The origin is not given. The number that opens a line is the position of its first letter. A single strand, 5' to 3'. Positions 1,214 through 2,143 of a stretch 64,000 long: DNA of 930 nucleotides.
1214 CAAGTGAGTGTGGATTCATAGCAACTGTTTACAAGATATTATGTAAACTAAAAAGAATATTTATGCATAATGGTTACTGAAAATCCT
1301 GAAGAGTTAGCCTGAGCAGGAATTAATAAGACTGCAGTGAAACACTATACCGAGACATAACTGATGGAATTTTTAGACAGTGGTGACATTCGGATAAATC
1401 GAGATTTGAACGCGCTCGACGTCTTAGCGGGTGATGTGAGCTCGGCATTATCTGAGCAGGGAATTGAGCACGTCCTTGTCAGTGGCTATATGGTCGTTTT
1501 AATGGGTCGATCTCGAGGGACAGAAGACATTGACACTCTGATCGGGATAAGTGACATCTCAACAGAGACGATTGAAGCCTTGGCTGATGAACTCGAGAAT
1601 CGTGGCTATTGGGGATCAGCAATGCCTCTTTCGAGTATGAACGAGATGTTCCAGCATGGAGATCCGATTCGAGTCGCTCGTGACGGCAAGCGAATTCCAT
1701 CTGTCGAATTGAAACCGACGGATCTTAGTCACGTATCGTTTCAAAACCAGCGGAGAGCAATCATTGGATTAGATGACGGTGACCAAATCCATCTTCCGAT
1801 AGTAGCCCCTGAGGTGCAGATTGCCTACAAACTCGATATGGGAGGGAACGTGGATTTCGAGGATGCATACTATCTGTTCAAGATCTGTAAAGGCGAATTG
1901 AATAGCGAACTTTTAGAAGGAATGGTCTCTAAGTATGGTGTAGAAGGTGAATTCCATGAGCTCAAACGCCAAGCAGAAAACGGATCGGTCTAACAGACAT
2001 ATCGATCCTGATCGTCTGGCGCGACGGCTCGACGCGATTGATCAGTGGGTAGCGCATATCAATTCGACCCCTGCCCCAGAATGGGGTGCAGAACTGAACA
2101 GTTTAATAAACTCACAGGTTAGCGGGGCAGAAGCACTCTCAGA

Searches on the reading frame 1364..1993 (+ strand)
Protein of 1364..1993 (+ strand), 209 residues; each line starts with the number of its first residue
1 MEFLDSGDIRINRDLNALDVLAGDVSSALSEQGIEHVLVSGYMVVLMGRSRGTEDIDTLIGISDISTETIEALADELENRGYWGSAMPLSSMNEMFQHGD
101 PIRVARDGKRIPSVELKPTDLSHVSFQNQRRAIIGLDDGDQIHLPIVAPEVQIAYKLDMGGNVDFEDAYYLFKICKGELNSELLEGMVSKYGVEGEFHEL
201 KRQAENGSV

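Call 41: find_encoding_contigs(protein=window:1364-1993:+, flank=10000, max_places=3)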
Protein window:1364-1993:+ (209 aa): 1 contig read that carries it; 1 place shown.
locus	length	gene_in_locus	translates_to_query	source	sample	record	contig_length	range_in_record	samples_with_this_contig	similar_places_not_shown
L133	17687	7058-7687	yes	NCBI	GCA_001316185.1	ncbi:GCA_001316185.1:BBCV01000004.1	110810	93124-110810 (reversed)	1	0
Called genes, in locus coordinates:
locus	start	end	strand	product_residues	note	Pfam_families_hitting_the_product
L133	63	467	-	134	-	PF01938:TRAM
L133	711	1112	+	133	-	PF24035:DUF7344 (faint)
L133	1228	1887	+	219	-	PF01909:NTP_transf_2, PF18765:Polbeta (weak)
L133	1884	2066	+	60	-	-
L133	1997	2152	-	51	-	-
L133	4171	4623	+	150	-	-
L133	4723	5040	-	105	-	-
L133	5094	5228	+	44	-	-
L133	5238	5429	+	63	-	PF26044:Antitox_halo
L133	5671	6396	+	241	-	-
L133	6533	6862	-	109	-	-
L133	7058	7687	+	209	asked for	-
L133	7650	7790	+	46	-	-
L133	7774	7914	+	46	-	-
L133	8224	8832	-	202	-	-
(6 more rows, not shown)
